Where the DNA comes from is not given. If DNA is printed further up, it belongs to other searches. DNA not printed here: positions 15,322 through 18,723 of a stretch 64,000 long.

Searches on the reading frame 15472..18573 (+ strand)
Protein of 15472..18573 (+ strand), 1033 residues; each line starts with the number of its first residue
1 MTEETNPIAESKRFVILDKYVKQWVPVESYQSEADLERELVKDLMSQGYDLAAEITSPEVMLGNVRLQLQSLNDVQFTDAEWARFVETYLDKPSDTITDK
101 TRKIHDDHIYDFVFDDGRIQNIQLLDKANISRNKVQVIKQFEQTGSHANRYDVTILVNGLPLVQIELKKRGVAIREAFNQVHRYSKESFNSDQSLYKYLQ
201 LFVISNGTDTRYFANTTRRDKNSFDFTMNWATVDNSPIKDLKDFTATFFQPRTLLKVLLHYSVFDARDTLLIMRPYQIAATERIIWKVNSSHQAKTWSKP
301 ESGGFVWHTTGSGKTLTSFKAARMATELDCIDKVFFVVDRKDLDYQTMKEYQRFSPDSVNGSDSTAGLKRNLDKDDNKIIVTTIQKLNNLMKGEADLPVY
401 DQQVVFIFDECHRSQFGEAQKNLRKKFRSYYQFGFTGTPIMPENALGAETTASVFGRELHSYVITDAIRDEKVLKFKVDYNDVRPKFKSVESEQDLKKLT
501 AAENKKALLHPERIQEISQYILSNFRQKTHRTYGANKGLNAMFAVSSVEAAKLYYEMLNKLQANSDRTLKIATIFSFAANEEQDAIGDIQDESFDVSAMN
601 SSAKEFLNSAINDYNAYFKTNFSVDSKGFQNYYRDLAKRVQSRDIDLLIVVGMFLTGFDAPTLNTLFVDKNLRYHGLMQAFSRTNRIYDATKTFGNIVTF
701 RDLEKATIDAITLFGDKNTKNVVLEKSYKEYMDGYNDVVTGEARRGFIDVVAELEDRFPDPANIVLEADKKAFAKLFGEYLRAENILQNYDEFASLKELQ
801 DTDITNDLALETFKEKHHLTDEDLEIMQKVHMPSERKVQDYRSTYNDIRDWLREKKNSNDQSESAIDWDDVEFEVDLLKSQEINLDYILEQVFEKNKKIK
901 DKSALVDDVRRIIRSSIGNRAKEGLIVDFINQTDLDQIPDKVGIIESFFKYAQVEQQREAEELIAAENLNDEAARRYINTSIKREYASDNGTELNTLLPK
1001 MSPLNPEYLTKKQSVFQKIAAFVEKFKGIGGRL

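Call 5: search_protein_families(library=pfam, proteins=[window:15472-18573:+])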
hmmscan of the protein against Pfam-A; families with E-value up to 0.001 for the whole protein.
window:15472-18573:+ (1033 aa): 7 families
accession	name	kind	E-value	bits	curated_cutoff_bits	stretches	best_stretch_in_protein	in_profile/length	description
PF12008.13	EcoR124_C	-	1.8e-69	234.7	23.1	1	723-1026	1-260/260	Type I restriction and modification enzyme - subunit R C terminal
PF22679.2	T1R_D3-like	-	2.6e-59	200.6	27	1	538-702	2-158/158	Type I restriction enzyme subunit R domain 3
PF18766.7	SWI2_SNF2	-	4.2e-54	184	26.7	1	276-504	1-216/221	SWI2/SNF2 ATPase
PF04313.20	HSDR_N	-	8.2e-48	163.3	25.1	1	30-220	1-197/198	Type I restriction enzyme R protein N terminus (HSDR_N)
PF04851.21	ResIII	-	1.5e-39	136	22.5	1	272-440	3-163/164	Type III restriction enzyme, res subunit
PF00270.35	DEAD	-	5.5e-08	33.1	26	1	305-430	18-145/167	DEAD/DEAH box helicase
PF13588.12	HSDR_N_2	-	4.1e-05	24.1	25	0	124-217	13-98/110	Type I restriction enzyme R protein N terminus (HSDR_N)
